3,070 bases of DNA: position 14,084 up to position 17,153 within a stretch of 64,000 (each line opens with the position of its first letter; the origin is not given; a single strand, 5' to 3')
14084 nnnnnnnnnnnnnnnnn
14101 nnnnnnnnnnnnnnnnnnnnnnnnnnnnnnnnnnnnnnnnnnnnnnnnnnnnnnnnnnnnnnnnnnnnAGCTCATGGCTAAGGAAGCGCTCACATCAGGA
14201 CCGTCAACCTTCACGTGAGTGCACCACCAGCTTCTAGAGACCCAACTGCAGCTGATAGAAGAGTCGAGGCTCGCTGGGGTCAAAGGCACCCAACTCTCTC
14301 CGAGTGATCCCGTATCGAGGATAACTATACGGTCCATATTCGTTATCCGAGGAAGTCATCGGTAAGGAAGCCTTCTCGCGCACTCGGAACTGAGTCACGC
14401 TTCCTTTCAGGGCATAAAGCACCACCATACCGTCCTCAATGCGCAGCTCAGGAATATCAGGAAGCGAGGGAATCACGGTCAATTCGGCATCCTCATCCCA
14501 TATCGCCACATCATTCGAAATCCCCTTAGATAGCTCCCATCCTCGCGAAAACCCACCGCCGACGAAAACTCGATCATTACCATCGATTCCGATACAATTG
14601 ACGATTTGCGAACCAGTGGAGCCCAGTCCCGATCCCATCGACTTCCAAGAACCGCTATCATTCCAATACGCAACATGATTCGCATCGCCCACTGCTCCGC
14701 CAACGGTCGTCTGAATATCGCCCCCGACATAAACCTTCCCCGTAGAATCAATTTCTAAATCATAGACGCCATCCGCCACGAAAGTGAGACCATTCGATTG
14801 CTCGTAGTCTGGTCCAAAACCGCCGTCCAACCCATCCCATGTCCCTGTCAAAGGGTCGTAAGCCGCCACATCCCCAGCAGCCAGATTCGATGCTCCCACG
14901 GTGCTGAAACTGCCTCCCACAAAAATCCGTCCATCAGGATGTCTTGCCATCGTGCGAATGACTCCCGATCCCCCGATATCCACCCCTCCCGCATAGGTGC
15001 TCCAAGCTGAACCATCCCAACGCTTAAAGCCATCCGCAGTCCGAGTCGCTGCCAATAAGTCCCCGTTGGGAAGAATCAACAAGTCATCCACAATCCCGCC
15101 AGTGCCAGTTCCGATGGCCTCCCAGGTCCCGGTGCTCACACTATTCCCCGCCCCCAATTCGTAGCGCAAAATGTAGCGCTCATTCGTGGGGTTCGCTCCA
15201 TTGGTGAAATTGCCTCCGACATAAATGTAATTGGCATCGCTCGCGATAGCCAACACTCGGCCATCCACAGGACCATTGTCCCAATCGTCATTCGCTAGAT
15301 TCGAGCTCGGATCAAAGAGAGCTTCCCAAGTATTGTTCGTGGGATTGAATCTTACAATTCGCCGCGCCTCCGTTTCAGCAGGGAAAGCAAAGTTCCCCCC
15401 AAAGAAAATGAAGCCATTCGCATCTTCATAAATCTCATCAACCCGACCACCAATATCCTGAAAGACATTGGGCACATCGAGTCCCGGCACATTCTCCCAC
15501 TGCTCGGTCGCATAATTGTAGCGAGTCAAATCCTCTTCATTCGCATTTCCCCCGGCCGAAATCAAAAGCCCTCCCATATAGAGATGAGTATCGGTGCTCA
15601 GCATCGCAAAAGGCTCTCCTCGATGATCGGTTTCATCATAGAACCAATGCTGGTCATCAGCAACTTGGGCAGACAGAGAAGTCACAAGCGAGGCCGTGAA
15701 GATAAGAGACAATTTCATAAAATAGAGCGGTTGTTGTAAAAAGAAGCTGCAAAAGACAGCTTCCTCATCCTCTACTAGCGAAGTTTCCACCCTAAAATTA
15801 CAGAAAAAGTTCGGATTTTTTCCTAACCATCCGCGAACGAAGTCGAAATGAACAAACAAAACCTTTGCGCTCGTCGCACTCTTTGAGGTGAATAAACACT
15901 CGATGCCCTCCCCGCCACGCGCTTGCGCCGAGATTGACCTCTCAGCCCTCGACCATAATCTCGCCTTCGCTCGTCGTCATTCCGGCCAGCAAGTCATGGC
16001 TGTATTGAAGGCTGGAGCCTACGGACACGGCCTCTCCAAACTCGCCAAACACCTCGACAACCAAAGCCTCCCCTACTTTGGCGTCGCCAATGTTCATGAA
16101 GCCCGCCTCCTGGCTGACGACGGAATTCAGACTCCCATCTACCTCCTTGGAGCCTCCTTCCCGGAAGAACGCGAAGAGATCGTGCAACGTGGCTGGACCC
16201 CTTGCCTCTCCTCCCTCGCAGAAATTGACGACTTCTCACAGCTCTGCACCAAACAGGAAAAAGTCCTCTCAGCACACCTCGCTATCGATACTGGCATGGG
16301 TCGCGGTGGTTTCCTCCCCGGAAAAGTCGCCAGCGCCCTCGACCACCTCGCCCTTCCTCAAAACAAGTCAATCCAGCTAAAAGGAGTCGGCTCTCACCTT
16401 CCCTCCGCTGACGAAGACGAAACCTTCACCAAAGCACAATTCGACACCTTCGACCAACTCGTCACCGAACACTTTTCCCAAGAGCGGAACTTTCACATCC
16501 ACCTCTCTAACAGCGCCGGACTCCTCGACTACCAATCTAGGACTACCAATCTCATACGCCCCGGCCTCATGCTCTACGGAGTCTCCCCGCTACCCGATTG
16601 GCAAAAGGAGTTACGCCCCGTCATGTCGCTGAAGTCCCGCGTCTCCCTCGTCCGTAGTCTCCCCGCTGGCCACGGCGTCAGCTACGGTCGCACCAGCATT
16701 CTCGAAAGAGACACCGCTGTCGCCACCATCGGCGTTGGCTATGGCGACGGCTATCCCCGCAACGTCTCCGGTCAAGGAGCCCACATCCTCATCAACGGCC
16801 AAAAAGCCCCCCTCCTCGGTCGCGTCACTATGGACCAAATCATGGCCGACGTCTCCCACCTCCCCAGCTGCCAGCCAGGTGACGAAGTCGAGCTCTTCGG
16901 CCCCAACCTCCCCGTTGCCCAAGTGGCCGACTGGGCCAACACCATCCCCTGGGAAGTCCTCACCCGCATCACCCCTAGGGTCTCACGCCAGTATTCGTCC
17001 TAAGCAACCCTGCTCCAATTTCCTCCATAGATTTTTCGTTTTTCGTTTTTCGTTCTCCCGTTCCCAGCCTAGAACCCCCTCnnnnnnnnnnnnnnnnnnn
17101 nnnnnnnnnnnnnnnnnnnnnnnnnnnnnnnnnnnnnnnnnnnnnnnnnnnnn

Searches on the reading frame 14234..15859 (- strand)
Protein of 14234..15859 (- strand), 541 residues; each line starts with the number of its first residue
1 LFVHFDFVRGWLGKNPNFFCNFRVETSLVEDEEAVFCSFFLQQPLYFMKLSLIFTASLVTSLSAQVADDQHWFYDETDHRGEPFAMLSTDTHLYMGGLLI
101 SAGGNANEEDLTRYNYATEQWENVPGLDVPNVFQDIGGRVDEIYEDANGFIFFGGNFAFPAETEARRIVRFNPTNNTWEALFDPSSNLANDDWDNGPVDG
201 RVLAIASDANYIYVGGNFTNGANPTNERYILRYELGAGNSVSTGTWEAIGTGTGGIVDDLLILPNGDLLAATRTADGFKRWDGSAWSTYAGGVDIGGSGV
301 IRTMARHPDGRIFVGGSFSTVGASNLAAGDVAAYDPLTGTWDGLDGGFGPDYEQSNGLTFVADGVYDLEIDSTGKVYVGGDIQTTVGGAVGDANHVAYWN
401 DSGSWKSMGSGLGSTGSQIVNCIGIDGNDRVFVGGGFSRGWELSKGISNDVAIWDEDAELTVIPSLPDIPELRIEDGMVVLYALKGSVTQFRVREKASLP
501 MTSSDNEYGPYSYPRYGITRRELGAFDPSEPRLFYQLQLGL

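Call 23: search_protein_families(library=pfam, proteins=[window:14234-15859:-], max_evalue=0.0001)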
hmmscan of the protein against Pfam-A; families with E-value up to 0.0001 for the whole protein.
window:14234-15859:- (541 aa): 4 families
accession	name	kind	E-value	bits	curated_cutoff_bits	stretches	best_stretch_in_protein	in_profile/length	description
PF13964.12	Kelch_6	-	1e-08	35.3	25.3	0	307-342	9-41/50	Kelch motif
PF12768.13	Rax2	-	3.6e-06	27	28.8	0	89-182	34-116/254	Rax2 C-terminal beta propeller domain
PF17164.10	DUF5122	-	1.1e-05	26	27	0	308-325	2-22/36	Domain of unknown function (DUF5122) beta-propeller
PF07494.17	Reg_prop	-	2.3e-05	24.5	20.4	0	298-316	4-22/24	Two component regulator propeller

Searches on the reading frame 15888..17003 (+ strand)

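Call 23: search_protein_families(library=pfam, proteins=[window:15888-17003:+], max_evalue=0.0001)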
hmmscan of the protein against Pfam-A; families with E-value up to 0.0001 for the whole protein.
window:15888-17003:+ (371 aa): 2 families
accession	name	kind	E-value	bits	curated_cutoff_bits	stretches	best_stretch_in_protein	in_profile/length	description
PF01168.26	Ala_racemase_N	-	1.8e-56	191.7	24.1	1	16-234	1-220/220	Alanine racemase, N-terminal domain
PF00842.27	Ala_racemase_C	-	5.6e-45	152.5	25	1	245-369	1-127/127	Alanine racemase, C-terminal domain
